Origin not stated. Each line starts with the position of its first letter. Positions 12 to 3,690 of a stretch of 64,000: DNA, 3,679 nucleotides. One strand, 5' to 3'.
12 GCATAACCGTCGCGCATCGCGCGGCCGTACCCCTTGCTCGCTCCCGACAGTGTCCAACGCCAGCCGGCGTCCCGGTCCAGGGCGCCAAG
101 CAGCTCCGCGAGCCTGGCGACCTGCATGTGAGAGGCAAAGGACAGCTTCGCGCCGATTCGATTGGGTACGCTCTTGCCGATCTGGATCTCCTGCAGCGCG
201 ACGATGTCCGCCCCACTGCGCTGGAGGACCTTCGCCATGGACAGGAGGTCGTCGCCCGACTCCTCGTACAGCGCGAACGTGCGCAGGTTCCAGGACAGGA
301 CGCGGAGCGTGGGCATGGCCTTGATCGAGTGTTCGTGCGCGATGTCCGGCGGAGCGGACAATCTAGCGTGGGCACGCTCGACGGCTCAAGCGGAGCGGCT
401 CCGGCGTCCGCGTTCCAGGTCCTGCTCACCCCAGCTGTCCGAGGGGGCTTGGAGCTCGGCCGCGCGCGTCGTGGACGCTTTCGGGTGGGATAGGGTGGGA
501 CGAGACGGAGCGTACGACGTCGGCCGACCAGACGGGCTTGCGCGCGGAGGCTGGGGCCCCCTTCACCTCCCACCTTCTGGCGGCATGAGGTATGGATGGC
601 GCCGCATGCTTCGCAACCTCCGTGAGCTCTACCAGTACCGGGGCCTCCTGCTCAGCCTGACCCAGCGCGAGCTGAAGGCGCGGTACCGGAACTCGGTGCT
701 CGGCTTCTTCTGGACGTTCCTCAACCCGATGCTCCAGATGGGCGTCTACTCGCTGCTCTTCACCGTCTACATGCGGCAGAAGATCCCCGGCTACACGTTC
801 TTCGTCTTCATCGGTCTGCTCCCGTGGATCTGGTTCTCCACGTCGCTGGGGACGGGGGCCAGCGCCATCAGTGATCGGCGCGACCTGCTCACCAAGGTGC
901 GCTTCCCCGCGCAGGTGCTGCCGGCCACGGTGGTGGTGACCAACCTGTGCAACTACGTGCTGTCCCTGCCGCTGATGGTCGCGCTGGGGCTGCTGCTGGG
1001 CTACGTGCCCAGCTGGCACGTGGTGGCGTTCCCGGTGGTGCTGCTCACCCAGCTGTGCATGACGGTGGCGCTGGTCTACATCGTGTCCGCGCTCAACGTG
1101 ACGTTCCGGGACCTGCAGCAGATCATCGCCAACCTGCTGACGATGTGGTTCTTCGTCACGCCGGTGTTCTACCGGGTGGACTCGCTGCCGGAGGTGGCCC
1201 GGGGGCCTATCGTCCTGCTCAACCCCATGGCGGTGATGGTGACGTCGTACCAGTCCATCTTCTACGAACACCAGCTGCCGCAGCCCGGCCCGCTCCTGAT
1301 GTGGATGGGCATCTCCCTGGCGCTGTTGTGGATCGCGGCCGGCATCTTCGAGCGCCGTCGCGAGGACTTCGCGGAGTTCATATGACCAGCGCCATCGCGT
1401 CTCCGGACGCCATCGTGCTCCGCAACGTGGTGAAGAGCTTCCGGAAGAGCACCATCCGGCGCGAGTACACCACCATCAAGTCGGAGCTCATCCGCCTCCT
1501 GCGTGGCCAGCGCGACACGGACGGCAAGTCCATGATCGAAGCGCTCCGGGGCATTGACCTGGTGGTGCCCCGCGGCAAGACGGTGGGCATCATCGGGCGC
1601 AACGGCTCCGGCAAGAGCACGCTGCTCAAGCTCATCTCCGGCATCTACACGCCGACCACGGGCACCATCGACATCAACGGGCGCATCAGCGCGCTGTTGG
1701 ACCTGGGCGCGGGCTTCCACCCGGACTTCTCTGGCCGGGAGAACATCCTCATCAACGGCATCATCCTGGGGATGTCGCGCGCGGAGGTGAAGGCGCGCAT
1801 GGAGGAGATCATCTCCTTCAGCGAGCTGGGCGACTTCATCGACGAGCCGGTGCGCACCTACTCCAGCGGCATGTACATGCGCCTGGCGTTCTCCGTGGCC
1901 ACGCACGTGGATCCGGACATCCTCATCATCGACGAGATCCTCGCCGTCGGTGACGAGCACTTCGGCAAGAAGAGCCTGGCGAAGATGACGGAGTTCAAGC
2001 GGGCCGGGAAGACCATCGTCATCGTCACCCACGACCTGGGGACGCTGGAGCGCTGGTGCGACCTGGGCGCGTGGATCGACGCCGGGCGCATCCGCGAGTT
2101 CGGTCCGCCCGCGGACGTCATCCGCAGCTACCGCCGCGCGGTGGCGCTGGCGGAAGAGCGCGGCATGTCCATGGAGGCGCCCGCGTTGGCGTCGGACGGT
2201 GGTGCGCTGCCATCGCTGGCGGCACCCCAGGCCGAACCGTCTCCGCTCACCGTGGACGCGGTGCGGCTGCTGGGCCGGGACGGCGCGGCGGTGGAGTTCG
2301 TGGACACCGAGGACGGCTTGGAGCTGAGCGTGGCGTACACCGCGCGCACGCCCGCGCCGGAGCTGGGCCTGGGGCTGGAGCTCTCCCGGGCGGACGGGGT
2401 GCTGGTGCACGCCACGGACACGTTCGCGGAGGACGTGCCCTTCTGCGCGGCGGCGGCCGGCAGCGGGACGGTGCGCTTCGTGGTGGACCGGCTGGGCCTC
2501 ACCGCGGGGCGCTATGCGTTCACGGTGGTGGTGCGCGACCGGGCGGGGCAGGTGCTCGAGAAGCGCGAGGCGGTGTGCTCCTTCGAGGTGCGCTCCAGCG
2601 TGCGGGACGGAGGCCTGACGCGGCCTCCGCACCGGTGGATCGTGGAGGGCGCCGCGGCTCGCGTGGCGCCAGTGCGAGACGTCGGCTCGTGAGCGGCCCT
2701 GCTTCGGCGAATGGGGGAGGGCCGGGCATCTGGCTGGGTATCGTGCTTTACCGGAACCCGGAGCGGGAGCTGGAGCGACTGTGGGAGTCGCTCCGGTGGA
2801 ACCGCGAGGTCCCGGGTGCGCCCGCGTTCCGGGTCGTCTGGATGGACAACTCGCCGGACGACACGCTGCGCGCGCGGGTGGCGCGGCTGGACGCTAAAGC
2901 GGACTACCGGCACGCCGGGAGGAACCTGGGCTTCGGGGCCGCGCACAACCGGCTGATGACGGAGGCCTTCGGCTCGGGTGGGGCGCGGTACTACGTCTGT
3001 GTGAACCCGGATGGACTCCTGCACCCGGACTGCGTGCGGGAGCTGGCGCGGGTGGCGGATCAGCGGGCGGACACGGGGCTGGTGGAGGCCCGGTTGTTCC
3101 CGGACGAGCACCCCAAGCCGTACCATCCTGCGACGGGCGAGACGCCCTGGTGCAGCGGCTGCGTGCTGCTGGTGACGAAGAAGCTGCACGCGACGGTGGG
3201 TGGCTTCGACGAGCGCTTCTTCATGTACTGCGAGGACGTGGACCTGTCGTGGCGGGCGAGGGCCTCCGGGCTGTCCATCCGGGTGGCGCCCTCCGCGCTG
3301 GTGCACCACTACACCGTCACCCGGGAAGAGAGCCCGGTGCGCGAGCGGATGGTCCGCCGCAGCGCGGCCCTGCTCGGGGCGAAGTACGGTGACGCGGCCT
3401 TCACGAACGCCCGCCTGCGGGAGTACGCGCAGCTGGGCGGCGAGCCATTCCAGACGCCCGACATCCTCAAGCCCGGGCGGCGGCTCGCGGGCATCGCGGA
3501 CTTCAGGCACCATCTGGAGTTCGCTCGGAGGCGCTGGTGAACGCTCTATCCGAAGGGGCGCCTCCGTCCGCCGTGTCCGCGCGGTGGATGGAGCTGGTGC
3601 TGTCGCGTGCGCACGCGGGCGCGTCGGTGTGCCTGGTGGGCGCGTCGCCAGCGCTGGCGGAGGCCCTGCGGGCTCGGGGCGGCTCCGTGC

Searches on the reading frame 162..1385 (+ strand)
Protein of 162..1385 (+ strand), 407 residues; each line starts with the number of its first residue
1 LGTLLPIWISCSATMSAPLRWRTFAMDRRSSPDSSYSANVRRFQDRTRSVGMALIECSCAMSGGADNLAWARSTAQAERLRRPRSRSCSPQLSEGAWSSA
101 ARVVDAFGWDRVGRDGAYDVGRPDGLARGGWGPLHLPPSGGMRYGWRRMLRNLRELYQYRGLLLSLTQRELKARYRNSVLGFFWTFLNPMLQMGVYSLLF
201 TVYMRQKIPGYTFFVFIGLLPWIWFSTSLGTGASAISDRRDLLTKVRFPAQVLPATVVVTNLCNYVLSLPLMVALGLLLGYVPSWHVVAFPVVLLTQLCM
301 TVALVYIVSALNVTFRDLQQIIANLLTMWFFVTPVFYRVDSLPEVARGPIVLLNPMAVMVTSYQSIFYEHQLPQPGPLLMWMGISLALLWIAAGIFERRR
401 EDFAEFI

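Call 6: search_protein_families(library=pfam, proteins=[window:162-1385:+], max_evalue=0.001)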
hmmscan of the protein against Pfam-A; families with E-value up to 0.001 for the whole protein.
window:162-1385:+ (407 aa): 1 family
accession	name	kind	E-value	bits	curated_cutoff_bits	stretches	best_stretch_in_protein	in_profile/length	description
PF01061.29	ABC2_membrane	-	8.1e-18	65.2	26.9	1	163-368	3-211/211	ABC-2 type transporter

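Call 8: search_protein_families(library=ncbifam, proteins=[window:162-1385:+], max_evalue=0.001)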
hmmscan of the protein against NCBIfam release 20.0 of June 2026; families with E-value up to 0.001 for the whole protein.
window:162-1385:+ (407 aa): 1 family
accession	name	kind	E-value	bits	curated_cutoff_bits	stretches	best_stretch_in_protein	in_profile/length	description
NF050109.1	galactan_ABC_perm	equivalog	8e-17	61.6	380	1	146-356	7-222/272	galactan export ABC transporter permease subunit Wzm/RfbD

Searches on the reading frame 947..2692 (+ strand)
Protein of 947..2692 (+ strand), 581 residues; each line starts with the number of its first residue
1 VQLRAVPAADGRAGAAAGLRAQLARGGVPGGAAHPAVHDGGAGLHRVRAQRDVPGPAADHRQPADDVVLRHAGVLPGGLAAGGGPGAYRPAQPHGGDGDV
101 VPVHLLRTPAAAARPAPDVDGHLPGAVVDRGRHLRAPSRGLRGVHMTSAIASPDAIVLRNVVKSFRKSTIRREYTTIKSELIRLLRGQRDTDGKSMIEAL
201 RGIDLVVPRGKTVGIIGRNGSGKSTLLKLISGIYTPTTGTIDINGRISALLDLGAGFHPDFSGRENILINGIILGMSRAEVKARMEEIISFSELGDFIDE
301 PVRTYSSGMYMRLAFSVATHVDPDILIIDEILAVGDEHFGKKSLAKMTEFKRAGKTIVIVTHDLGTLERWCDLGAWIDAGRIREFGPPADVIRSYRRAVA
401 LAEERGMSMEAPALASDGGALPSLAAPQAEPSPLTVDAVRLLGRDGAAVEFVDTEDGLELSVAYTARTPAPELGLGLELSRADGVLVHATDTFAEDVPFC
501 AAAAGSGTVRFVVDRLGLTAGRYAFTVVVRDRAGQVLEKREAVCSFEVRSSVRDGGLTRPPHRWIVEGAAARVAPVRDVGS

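Call 8: search_protein_families(library=ncbifam, proteins=[window:947-2692:+], max_evalue=0.001)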
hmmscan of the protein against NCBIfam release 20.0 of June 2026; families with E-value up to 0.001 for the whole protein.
window:947-2692:+ (581 aa): 184 families (the best 25 are shown)
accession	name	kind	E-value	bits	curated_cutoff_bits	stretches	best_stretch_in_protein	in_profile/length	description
NF050108.1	galactan_ABC_ATP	equivalog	6.4e-62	208.9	400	1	189-396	32-241/244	galactan export ABC transporter ATP-binding subunit Wzt/RfbE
NF010065.0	PRK13545.1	equivalog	6.9e-62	209.8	538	1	197-410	37-247/549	teichoic acids export protein ATP-binding subunit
NF010066.0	PRK13546.1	equivalog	7.9e-58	195.9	320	1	160-397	9-236/264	teichoic acids export ABC transporter ATP-binding subunit TagH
TIGR01188.1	drrA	subfamily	7.1e-30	104.3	312.45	1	197-392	6-212/302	daunorubicin resistance ABC transporter, ATP-binding protein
NF010060.0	PRK13537.1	equivalog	1.3e-26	93.3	521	1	201-394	32-236/314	nodulation factor ABC transporter ATP-binding protein NodI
TIGR01166.1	cbiO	subfamily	1.6e-24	86.4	211.8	2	197-246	5-54/190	cobalt ABC transporter, ATP-binding protein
TIGR04521.1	ECF_ATPase_2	equivalog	5.1e-24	84.8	330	2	197-246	18-67/279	energy-coupling factor transporter ATPase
NF010059.0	PRK13536.1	equivalog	1.3e-23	83.3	549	1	175-392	37-262/342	nodulation factor ABC transporter ATP-binding protein NodI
TIGR04520.1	ECF_ATPase_1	equivalog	2.8e-22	79.4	315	2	197-246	15-64/269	energy-coupling factor transporter ATPase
TIGR01288.1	nodI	equivalog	6.6e-22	77.9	424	1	203-391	23-222/303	nodulation factor ABC transporter ATP-binding protein NodI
TIGR02211.1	LolD_lipo_ex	equivalog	1.9e-21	76.6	307.75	1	191-368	12-206/221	lipoprotein-releasing ABC transporter ATP-binding protein LolD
TIGR03740.1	galliderm_ABC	subfamily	3.2e-21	76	309.75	1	199-383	15-203/223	lantibiotic protection ABC transporter ATP-binding subunit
NF007082.0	PRK09536.1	equivalog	4.8e-21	75.3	537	2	199-246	18-65/402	corrinoid ABC transporter ATPase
TIGR03873.1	F420-0_ABC_ATP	hypoth_equivalog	1.3e-20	73.8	372.4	2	200-245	17-62/256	putative F420-0 ABC transporter ATP-binding protein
TIGR00968.1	3a0106s01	subfamily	1.6e-20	73.6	342.75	1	197-394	13-221/237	sulfate ABC transporter ATP-binding protein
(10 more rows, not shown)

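Call 64: search_protein_families(library=pfam, proteins=[window:947-2692:+], max_evalue=0.0001)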
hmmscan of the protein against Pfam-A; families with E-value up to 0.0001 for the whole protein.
window:947-2692:+ (581 aa): 2 families
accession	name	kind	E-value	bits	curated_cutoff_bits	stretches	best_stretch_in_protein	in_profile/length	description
PF00005.33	ABC_tran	-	1.5e-21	77.9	25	1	200-331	1-135/137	ABC transporter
PF14524.12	Wzt_C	-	1.4e-13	51.5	30.4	1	436-557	12-140/143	Wzt C-terminal domain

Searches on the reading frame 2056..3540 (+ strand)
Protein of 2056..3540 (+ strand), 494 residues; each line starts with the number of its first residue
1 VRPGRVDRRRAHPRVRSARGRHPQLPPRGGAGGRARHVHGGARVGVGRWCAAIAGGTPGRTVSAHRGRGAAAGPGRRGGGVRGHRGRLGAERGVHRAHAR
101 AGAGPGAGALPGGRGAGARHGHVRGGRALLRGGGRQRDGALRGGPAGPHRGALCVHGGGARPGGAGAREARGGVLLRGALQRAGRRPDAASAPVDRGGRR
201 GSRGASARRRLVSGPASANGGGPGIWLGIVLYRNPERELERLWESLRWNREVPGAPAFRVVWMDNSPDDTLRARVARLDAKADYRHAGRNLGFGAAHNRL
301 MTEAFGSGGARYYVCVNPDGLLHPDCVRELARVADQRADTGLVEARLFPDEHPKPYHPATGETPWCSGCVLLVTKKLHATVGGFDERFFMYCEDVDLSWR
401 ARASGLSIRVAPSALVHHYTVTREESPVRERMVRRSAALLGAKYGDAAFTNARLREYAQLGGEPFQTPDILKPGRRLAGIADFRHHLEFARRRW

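Call 6: search_protein_families(library=pfam, proteins=[window:2056-3540:+], max_evalue=0.001)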
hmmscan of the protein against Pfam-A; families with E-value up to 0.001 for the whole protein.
window:2056-3540:+ (494 aa): 3 families
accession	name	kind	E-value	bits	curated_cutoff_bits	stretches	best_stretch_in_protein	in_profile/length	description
PF00535.33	Glycos_transf_2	-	3.7e-08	33.9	23.3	1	230-377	4-149/168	Glycosyl transferase family 2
PF13632.12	Glyco_trans_2_3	-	0.00012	22.4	27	0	364-422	71-127/198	Glycosyl transferase family group 2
PF02709.20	Glyco_transf_7C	-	0.00034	20.7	23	1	366-420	19-73/78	N-terminal domain of galactosyltransferase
